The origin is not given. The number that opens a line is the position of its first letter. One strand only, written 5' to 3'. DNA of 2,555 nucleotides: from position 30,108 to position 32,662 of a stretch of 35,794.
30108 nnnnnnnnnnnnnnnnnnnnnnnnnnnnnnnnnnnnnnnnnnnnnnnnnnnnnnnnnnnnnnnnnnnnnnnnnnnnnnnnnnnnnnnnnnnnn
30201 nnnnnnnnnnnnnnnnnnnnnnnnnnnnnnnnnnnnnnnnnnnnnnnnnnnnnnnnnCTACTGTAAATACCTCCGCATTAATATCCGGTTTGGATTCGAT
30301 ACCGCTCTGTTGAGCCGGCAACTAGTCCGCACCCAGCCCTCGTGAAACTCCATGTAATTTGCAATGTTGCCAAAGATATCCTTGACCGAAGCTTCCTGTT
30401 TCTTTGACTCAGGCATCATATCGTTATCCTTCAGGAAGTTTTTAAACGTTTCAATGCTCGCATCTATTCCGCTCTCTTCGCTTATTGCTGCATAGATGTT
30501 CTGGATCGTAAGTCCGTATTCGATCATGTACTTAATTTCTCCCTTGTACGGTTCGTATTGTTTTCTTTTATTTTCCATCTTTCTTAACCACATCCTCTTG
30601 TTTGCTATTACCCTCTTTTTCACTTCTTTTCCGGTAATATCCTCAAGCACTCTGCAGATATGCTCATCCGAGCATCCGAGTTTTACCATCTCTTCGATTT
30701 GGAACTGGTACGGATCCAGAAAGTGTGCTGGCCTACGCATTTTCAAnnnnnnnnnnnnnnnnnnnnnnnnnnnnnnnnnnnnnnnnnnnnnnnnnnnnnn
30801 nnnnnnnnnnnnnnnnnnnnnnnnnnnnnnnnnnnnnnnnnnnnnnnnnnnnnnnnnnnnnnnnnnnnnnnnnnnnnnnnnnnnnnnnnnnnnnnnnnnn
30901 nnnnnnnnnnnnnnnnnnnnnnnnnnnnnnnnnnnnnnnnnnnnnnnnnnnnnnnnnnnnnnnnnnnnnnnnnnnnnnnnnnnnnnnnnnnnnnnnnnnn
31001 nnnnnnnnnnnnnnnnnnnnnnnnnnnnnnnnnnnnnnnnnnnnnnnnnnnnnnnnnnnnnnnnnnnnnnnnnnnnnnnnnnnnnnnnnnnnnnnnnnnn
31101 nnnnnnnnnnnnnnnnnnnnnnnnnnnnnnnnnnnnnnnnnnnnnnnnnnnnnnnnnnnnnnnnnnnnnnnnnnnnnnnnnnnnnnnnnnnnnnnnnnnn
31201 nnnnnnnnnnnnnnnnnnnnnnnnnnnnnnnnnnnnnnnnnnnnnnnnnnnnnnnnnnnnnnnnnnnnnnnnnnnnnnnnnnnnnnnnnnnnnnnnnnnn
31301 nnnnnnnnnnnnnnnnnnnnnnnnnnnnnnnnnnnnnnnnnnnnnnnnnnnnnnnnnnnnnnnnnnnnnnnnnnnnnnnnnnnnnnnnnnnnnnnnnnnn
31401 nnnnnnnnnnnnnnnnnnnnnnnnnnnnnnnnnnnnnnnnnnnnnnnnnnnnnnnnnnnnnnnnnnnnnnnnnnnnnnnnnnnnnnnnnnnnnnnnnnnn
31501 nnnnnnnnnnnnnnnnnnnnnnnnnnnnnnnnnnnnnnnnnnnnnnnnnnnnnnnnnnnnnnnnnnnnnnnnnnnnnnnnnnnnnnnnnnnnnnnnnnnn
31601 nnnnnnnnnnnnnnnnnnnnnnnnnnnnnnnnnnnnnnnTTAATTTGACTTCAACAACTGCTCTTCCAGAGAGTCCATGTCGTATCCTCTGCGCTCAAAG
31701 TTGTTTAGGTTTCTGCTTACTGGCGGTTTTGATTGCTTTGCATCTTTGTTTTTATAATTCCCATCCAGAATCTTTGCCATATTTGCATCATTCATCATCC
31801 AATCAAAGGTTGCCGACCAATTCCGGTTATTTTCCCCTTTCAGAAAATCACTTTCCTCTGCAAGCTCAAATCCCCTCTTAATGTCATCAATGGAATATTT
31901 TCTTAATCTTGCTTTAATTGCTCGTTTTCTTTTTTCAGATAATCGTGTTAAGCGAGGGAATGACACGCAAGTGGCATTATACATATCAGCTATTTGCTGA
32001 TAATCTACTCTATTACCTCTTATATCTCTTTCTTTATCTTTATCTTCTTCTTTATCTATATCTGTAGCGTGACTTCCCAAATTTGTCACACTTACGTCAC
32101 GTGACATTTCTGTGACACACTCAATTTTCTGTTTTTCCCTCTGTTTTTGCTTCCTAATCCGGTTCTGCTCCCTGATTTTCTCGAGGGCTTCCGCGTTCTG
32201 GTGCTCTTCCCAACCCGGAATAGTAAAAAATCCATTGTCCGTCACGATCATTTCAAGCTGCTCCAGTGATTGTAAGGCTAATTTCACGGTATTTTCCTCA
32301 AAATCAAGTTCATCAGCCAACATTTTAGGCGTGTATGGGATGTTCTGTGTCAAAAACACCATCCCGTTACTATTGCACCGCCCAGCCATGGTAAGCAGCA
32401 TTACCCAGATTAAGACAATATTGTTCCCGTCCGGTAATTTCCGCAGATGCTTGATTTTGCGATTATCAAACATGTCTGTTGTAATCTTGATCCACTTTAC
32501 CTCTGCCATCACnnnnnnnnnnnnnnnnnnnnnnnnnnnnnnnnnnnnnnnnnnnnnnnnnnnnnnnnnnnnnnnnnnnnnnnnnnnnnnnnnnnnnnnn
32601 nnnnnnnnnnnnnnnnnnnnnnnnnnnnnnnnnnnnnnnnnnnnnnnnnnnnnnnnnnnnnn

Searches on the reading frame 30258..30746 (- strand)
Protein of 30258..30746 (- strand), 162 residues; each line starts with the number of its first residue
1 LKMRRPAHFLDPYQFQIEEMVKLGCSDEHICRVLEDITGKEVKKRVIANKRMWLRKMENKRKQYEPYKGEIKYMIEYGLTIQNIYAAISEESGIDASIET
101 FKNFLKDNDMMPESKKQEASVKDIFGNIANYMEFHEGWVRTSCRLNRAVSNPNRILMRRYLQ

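Call 5: search_protein_families(library=pfam, proteins=[window:30258-30746:-], max_evalue=0.1)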
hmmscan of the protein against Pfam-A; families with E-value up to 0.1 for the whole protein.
window:30258-30746:- (162 aa): 3 families
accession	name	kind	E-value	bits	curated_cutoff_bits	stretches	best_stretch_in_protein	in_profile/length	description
PF18538.6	DUF5624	-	0.011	16.3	25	1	43-108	44-109/129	Domain of unknown function (DUF5624)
PF17273.7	DUF5338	-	0.012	16.1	25.9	1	61-105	22-66/69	Family of unknown function (DUF5338)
PF06862.17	Utp25_C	-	0.076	13.1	32.8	0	76-135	4-61/190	Utp25, C-terminal domain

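Call 6: search_protein_families(library=phrogs, proteins=[window:30258-30746:-], max_evalue=0.01)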
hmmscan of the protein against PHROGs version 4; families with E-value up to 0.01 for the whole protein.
window:30258-30746:- (162 aa): 0 families

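Call 82: search_protein_families(library=ncbifam, proteins=[window:30258-30746:-], max_evalue=0.01)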
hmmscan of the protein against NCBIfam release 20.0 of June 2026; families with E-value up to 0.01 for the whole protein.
window:30258-30746:- (162 aa): 1 family
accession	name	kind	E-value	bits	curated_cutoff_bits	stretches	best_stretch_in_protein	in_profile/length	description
NF041290.1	StbA_2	equivalog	0.008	16.8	100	0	70-96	16-43/123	plasmid stabilization protein StbA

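Call 99: search_protein_families(library=padloc, proteins=[window:30258-30746:-], max_evalue=0.01)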
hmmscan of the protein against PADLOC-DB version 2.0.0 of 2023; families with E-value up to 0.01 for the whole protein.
window:30258-30746:- (162 aa): 0 families

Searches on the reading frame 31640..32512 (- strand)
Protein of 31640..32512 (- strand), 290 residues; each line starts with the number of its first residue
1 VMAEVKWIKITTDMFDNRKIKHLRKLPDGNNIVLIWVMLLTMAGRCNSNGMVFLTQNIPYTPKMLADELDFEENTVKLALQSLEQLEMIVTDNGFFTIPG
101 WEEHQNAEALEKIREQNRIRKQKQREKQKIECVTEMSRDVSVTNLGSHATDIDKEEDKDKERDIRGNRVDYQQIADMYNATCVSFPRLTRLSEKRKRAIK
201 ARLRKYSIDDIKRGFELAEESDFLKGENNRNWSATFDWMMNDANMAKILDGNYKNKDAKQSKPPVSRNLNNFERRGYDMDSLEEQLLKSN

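Call 64: search_protein_families(library=pfam, proteins=[window:31640-32512:-], max_evalue=0.001)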
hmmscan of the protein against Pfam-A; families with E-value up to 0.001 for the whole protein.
window:31640-32512:- (290 aa): 1 family
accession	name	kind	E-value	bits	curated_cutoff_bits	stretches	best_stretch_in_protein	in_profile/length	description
PF09681.16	Phage_rep_org_N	-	1.2e-38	132.2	23.3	1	7-126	1-121/121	N-terminal phage replisome organiser (Phage_rep_org_N)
